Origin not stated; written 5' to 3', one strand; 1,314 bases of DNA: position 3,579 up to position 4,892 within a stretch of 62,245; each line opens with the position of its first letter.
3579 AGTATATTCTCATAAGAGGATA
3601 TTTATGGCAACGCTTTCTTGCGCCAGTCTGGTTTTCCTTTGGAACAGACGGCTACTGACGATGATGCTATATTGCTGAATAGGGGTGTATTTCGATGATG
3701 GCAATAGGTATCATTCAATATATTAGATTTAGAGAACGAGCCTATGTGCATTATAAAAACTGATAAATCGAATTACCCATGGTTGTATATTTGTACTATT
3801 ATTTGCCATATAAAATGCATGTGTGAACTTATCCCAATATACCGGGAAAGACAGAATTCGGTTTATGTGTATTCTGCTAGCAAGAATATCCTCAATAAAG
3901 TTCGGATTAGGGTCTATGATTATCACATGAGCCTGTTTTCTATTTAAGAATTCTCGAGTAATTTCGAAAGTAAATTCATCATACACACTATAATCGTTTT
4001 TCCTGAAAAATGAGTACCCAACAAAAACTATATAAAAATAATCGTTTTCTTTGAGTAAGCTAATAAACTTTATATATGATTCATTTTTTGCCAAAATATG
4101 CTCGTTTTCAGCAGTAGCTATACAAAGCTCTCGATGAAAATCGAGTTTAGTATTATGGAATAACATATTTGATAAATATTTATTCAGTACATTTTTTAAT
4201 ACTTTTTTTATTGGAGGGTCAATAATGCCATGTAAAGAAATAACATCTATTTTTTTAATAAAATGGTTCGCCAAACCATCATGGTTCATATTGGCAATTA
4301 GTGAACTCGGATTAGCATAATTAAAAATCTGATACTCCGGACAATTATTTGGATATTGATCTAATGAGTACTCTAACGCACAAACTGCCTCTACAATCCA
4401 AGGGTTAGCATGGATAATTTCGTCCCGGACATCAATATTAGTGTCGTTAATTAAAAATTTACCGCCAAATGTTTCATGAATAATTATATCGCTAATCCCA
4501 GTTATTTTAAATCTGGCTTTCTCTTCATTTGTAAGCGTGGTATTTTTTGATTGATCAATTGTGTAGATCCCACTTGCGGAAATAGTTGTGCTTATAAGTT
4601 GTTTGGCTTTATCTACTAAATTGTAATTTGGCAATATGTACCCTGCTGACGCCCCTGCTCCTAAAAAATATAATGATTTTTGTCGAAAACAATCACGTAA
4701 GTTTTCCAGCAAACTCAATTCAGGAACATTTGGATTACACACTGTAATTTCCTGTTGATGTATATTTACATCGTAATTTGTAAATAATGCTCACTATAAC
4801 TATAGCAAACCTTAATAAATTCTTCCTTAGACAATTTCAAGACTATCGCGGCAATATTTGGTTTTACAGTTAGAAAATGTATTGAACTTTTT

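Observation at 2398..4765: Stand-alone SIR2-like protein paired with a DUF1016 PD-(D/E)xK nuclease next to an integrase: candidate defence module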

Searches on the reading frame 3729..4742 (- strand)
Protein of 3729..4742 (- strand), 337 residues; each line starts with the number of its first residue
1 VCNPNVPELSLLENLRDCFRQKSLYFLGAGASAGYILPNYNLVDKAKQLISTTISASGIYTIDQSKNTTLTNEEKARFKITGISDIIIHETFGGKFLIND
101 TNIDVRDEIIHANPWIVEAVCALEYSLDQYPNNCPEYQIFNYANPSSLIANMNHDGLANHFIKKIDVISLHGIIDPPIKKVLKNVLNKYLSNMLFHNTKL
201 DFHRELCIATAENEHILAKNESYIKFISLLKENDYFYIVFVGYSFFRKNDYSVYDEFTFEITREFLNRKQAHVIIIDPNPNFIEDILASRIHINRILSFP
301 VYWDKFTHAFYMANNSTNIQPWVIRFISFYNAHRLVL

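Call 3: search_protein_families(library=pfam, proteins=[window:3729-4742:-], max_evalue=0.1)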
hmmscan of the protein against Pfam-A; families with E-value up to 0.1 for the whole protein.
window:3729-4742:- (337 aa): 0 families

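Call 4: search_protein_families(library=padloc, proteins=[window:3729-4742:-], max_evalue=0.1)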
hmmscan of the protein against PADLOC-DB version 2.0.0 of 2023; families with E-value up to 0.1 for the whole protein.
window:3729-4742:- (337 aa): 0 families

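Call 5: search_protein_families(library=ncbifam, proteins=[window:3729-4742:-], max_evalue=0.1)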
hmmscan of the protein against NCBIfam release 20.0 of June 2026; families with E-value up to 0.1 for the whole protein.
window:3729-4742:- (337 aa): 0 families

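Call 9: find_homologous_proteins(query=window:3729-4742:-, max_evalue=0.001)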
Query window:3729-4742:- (337 aa): 5 proteins with E <= 0.001 among 1068 candidates.
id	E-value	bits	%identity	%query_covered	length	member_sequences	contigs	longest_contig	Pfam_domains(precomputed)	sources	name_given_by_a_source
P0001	2.7e-225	765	100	100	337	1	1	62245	-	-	-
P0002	3.1e-72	262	45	90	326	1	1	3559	-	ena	-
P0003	4.1e-72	261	49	81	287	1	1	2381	-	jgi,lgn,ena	-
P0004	9.2e-70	254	42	97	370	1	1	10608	-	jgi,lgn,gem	-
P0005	1.0e-67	247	43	94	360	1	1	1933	-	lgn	-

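Call 11: find_encoding_contigs(protein=P0004, flank=10000, max_places=4)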
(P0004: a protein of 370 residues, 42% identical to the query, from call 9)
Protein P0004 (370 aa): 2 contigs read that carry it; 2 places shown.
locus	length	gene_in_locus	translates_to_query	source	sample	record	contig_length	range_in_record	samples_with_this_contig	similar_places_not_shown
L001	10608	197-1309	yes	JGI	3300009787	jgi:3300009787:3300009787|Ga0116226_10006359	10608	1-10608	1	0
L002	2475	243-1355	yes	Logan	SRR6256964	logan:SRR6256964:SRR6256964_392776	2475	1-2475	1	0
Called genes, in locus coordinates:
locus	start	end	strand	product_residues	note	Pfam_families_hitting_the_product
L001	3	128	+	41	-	?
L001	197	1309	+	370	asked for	-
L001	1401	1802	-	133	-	PF13470:PIN_3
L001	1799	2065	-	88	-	PF04014:MazE_antitoxin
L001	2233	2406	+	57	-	-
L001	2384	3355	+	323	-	PF00437:T2SSE, PF01580:FtsK_SpoIIIE (weak)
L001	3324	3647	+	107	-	PF04956:TrbC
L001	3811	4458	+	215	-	-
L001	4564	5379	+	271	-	PF08241:Methyltransf_11 (faint), PF13649:Methyltransf_25 (faint), PF01555:N6_N4_Mtase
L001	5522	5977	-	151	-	PF14367:DUF4411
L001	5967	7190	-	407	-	PF01381:HTH_3 (faint), PF06114:Peptidase_M78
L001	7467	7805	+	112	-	PF05101:VirB3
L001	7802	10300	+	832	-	PF27097:VirB4_TrbE_N, PF03135:CagE_TrbE_VirB, PF01935:DUF87 (faint), PF19044:P-loop_TraG (weak)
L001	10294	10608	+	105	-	?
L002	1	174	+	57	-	?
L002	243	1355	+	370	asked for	-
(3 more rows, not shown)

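Call 12: find_encoding_contigs(protein=P0002, flank=5000, max_places=4)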
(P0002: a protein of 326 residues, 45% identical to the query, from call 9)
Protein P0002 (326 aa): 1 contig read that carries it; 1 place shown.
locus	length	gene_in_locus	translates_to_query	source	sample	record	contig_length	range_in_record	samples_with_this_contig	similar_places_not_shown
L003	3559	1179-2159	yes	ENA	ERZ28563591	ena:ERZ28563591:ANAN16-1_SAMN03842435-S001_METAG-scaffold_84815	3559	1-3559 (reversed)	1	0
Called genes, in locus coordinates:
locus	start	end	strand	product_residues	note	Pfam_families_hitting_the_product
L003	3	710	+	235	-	?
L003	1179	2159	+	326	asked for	-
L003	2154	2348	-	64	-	-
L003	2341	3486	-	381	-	PF08543:Phos_pyr_kin, PF00294:PfkB (weak), PF01381:HTH_3 (faint)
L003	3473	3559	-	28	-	?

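Call 15: search_solved_structures(query=A1, max_evalue=10, show_alignments=3)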
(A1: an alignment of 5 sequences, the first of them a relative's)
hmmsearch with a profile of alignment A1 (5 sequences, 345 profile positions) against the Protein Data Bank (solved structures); distinct sequences matched with E-value up to 10: 0.

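Call 16: find_encoding_contigs(protein=P0003, flank=5000, max_places=6)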
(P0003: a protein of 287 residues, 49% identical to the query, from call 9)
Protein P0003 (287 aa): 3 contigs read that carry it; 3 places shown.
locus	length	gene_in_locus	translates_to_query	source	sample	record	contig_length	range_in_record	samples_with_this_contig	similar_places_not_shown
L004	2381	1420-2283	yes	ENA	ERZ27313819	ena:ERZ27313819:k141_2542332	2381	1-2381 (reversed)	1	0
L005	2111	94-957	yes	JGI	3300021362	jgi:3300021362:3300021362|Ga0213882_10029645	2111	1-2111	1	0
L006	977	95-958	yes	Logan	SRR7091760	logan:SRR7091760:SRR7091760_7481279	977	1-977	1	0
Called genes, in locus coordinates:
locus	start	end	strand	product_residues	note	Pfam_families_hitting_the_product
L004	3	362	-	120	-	?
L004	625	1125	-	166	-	PF13384:HTH_23 (faint), PF13936:HTH_38 (weak)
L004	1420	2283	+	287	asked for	-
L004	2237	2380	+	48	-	?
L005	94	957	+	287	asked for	-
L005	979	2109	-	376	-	?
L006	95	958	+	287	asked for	-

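Call 17: find_encoding_contigs(protein=P0005, flank=5000, max_places=4)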
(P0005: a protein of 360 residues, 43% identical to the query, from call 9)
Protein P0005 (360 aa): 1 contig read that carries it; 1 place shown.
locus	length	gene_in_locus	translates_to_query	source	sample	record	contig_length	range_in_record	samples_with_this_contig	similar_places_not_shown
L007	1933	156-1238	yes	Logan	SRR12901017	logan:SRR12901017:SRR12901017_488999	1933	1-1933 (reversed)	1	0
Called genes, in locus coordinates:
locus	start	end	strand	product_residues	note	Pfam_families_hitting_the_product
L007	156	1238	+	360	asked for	-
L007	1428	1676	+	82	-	-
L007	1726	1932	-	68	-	?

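Call 18: search_protein_families(library=pfam, proteins=[L005:979-2109:-, L003:3-710:+, L003:2154-2348:-, L004:3-362:-, L004:625-1125:-, L007:1428-1676:+, L007:1726-1932:-, L001:2233-2406:+, L001:3811-4458:+], max_evalue=0.01)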
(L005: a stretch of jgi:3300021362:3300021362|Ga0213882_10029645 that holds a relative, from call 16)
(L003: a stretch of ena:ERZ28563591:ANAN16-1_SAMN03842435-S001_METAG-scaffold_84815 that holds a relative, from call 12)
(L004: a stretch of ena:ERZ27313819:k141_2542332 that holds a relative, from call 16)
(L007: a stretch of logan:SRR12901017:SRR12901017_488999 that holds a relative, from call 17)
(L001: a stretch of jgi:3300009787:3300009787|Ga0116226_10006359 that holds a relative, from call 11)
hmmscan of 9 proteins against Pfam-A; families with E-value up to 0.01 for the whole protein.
L005:979-2109:- (376 aa): 3 families
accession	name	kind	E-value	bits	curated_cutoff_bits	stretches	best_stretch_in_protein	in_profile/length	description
PF03050.20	DDE_Tnp_IS66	-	7.7e-90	301.6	23.1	1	37-322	1-283/284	Transposase IS66 family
PF13817.11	DDE_Tnp_IS66_C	-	4.9e-12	46.3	30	1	329-366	1-38/39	IS66 C-terminal element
PF13005.12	zf-IS66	-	1.8e-07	31.9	27.3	1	1-22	25-46/46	zinc-finger binding domain of transposase IS66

L003:3-710:+ (235 aa): 1 family
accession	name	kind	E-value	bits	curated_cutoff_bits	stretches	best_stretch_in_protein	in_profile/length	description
PF02321.23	OEP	-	8.9e-28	97.8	22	1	27-220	2-187/187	Outer membrane efflux protein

L003:2154-2348:- (64 aa): 0 families

L004:3-362:- (120 aa): 0 families

L004:625-1125:- (166 aa): 4 families
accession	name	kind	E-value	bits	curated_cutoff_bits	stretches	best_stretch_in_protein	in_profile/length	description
PF13936.12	HTH_38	-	4.2e-07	30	27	1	2-26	20-44/44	Helix-turn-helix domain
PF13384.12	HTH_23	-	7e-07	29.3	24.6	1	2-31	17-48/50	Homeodomain-like domain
PF13565.12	HTH_32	-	0.0011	19.9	33.7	1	18-97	1-72/73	Homeodomain-like domain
PF12728.13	HTH_17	-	0.0057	17.3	27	0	3-25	2-23/51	Helix-turn-helix domain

L007:1428-1676:+ (82 aa): 1 family
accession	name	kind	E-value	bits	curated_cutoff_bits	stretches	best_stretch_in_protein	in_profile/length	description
PF09253.15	Ole_e_6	-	0.0018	18.7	27.7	0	27-47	4-24/39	Pollen allergen Ole e 6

L007:1726-1932:- (68 aa): 0 families

L001:2233-2406:+ (57 aa): 0 families

L001:3811-4458:+ (215 aa): 0 families

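Call 26: find_related_loci(query=A1, collection=genome_contigs, flank=8000)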
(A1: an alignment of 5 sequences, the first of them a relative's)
Query A1 (337 aa) in genome_contigs; peptide patterns used: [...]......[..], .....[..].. (x = any residue, [..] = any of these).
214 stretches matched a pattern; 4 encode a relative of the query (tblastn E <= 1e-3); 4 distinct loci.
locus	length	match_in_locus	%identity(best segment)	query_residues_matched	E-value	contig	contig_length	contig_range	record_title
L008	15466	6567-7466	42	6-311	4e-70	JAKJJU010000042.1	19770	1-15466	Thiotrichales bacterium 19S3-11 Scaffold42, whole genome shotgun sequence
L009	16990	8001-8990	40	1-333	1e-66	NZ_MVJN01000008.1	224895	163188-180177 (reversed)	Legionella quinlivanii strain ID143958 Contig_8, whole genome shotgun sequence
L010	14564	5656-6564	37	11-319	4e-62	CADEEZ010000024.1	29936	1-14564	MAG: uncultured Gammaproteobacteria bacterium isolate Gammaproteobacteria sp. RBC015 genome assembly, contig: MAG015_24,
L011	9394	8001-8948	36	10-335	4e-57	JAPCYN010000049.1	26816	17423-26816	Legionella sp. 515359 NODE_49_length_26816_cov_358.713265, whole genome shotgun sequence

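Call 27: predict_structure(alignment_id=A1)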
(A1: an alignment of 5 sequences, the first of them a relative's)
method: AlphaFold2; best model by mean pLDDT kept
length: 337 residues; sequences in the alignment: 5
mean_pLDDT: 65.4   pTM: 0.61
mean pLDDT of the five models: 65.4, 61.3, 51.8, 51.4, 51.0
residues with pLDDT >= 90: 6; 70-90: 135; 50-70: 146; < 50: 50
segments of 3 or more residues with pLDDT < 50: 1-7, 60-69, 76-84, 212-215, 247-251, 333-337
pLDDT, mean of each block of 10 residues (from residue 1): 40 70 82 55 77 63 43 48 54 71 76 69 58 69 87 70 80 59 76 68 65 53 78 85 57 58 70 80 74 72 61 52 54 43
secondary structure, 60 per line:
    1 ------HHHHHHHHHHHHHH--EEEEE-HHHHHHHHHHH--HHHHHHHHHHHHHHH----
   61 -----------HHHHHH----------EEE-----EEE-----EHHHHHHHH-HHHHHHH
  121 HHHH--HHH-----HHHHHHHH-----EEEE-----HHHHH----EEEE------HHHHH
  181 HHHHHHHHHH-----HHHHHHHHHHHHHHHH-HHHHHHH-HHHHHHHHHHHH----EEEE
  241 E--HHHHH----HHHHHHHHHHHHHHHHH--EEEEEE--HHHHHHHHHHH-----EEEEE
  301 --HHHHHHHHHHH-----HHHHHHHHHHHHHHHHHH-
elements in order: H7-20 E23-27 H29-39 H42-56 H72-77 E88-90 E96-98 H105-112 H114-124 H135-142 E148-151 H157-161 E166-169 H176-190 H196-211 H213-219 H221-232 E237-241 H244-248 H253-269 E272-277 H280-290 E296-300 H303-313 H319-336

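Call 34: fold_search(model_id=the predicted structure, library=pdb)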
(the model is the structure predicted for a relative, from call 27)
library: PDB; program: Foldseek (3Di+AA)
matches with E <= 10: 419; with E <= 0.001: 0
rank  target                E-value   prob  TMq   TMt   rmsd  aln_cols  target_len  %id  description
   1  8jkz_A                5.9e-03  0.97  0.35  0.22  14.8       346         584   11  Cryo-EM structure of the prokaryotic SPARSA system complex (released 2024-01-24)
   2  9v12_i                2.0e-02  0.93  0.34  0.40  12.4       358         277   13  Helical structure of KomBCMUT in complex with dITP and NAD (released 2025-12-24)
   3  8jl0_A                2.2e-02  0.93  0.38  0.24  13.6       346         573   12  Cryo-EM structure of the prokaryotic SPARSA system complex (released 2024-01-24)
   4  8uae_B                3.1e-02  0.89  0.40  0.36  11.4       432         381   12  E. coli Sir2_HerA complex (12:6) with ATPgamaS (released 2023-12-27)
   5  8bto_A                3.2e-02  0.96  0.39  0.30  11.1       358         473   11  Helical structure of BcThsA in complex with 1''-3'gcADPR (released 2024-02-21)
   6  8wld_H                3.6e-02  0.90  0.37  0.37  12.8       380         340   12  Cryo-EM structure of SIR2/HerA antiphage complex (released 2024-09-11)
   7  8z18_A                4.2e-02  0.93  0.37  0.15  11.6       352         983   12  The tetramer complex of DSR2 and tube-forming domain of phage tail tube protein (released 2024-08-14)
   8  8uae_F                4.5e-02  0.75  0.36  0.33  13.5       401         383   12  E. coli Sir2_HerA complex (12:6) with ATPgamaS (released 2023-12-27)
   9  8w56_B                5.9e-02  0.80  0.36  0.15  11.4       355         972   12  Cryo-EM structure of DSR2-DSAD1 state 1 (released 2024-05-01)
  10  8yhx_R                8.2e-02  0.66  0.34  0.30  14.6       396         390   11  Cryo-EM structure of the trimeric HerA (released 2024-11-06)
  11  8zc9_B                9.6e-02  0.75  0.35  0.14  11.7       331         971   14  The Cryo-EM structure of DSR2-Tail tube-NAD+ complex (released 2024-09-11)
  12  8sub_G                1.3e-01  0.47  0.35  0.31  13.3       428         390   12  E. coli SIR2-HerA complex (dodecamer SIR2 pentamer HerA) (released 2023-12-27)
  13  8wkt_B                1.6e-01  0.60  0.34  0.14  11.4       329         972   13  Cryo-EM structure of DSR2-DSAD1 complex (released 2024-05-22)
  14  4cnb_A                1.6e-01  0.03  0.09  0.08  21.7       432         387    9  Structure of proximal thread matrix protein 1 (PTMP1) from the mussel byssus - Crystal form 2 (released 2014-03-12)
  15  8sxx_F                1.8e-01  0.44  0.37  0.33  12.3       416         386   12  E. coli dodecamer SIR2 (released 2023-12-27)
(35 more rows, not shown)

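Call 35: search_protein_representatives(alignment_id=A1)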
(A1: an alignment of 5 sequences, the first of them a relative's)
Query: 5 sequences, 345 profile positions. Proteins with E-value up to 0.001 (for the whole library): 171; up to 1e-10: 63; up to 1e-30: 25. The best 150 are listed.
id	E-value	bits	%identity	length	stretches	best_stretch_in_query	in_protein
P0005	1.3e-178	609.8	-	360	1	5-344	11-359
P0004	3.6e-165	565.5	-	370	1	5-345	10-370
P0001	2.1e-153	526.9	-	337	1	2-328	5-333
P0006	1.0e-116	406.2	-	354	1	2-331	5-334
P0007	5.6e-105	367.6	-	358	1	6-341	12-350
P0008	1.1e-101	356.8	-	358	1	4-327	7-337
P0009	3.5e-101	355.1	-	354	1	3-336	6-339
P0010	6.9e-100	350.9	-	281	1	8-272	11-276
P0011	6.5e-98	344.4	-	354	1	3-327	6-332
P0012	1.4e-97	343.3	-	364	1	7-329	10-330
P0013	1.4e-92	326.8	-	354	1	4-334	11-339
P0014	3.3e-88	312.5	-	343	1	4-326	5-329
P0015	5.2e-78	278.9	-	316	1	56-342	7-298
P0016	1.0e-77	277.9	-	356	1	1-329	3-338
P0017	1.9e-76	273.8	-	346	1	8-326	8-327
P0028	7.7e-30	120.5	-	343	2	96-303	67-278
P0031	2.7e-22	95.7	-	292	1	12-298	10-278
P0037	1.6e-17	80.0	-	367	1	16-295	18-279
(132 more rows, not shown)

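Call 39: search_protein_families(library=pfam, alignment_id=A3, max_evalue=0.01)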
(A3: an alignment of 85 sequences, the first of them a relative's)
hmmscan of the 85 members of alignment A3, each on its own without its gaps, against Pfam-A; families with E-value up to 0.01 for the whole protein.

A. member 1, P0028 (343 aa): 1 family
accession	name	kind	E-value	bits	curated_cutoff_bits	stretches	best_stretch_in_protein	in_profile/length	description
PF14253.11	AbiH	-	0.0013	19.4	30.9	1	75-210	109-234/260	Bacteriophage abortive infection AbiH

B. families by the number of members that match (of 85 scanned): 1 family
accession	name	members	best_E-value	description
PF14253.11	AbiH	1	0.0013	Bacteriophage abortive infection AbiH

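Call 40: search_protein_families(library=pfam, alignment_id=A2, max_evalue=0.1)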
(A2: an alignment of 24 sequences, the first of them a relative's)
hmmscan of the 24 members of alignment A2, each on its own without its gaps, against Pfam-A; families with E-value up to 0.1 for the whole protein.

A. member 1, P0001 (337 aa): 0 families

B. families by the number of members that match (of 24 scanned): 9 families
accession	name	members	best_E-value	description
PF22445.1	Ssol_1539-like_2nd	2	0.00051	Ssol_1539-like, second domain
PF13289.12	SIR2_2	1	0.0036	SIR2-like domain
PF02825.26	WWE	1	0.0048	WWE domain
PF20956.2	DUF4931_C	1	0.01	Domain of unknown function (DUF4931) C-terminal domain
PF22849.2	CATSPERE_Ig-like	1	0.015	CATSPERE Ig-like domain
PF18213.6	SUB1_ProdP9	1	0.03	SUB1 protease Prodomain ProdP9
PF00271.37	Helicase_C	1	0.056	Helicase conserved C-terminal domain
PF22265.2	T26-6p_Ig-like_dom_2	1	0.073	T26-6p, second immunoglobulin-like domain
PF25239.1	WHD_CHMP7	1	0.094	Charged multivesicular body protein 7, winged helix domain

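Call 42: search_solved_structures(query=A2, max_evalue=10, show_alignments=3)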
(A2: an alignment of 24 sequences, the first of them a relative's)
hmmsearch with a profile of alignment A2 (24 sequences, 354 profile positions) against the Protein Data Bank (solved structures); distinct sequences matched with E-value up to 10: 1.
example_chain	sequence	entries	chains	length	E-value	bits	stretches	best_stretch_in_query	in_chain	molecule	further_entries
4hb9_A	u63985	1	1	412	1.9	10.8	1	155-199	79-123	Similarities with probable monooxygenase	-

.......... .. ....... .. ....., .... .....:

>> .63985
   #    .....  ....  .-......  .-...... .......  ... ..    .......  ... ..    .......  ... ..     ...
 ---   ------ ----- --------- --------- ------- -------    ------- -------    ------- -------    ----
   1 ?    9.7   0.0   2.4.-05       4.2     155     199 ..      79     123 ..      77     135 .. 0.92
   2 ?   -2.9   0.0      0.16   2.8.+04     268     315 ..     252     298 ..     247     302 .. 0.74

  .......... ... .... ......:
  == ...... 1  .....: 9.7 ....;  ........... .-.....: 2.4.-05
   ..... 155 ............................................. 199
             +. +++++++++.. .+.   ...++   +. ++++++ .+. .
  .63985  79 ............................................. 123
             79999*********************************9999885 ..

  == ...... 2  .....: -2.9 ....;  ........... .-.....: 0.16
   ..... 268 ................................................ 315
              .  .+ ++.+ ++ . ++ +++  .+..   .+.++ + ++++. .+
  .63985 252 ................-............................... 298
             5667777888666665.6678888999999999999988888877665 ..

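Call 43: search_solved_structures(query=A3, max_evalue=10, show_alignments=3)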
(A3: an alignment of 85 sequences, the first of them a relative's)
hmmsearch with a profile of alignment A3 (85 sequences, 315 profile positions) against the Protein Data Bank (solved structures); distinct sequences matched with E-value up to 10: 2.
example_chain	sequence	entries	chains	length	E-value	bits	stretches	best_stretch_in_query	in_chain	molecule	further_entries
9xhn_A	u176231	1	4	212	1.6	10.8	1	206-219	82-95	AcvB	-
1m2n_A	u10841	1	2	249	2.7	10.1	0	124-151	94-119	Silent Information Regulator 2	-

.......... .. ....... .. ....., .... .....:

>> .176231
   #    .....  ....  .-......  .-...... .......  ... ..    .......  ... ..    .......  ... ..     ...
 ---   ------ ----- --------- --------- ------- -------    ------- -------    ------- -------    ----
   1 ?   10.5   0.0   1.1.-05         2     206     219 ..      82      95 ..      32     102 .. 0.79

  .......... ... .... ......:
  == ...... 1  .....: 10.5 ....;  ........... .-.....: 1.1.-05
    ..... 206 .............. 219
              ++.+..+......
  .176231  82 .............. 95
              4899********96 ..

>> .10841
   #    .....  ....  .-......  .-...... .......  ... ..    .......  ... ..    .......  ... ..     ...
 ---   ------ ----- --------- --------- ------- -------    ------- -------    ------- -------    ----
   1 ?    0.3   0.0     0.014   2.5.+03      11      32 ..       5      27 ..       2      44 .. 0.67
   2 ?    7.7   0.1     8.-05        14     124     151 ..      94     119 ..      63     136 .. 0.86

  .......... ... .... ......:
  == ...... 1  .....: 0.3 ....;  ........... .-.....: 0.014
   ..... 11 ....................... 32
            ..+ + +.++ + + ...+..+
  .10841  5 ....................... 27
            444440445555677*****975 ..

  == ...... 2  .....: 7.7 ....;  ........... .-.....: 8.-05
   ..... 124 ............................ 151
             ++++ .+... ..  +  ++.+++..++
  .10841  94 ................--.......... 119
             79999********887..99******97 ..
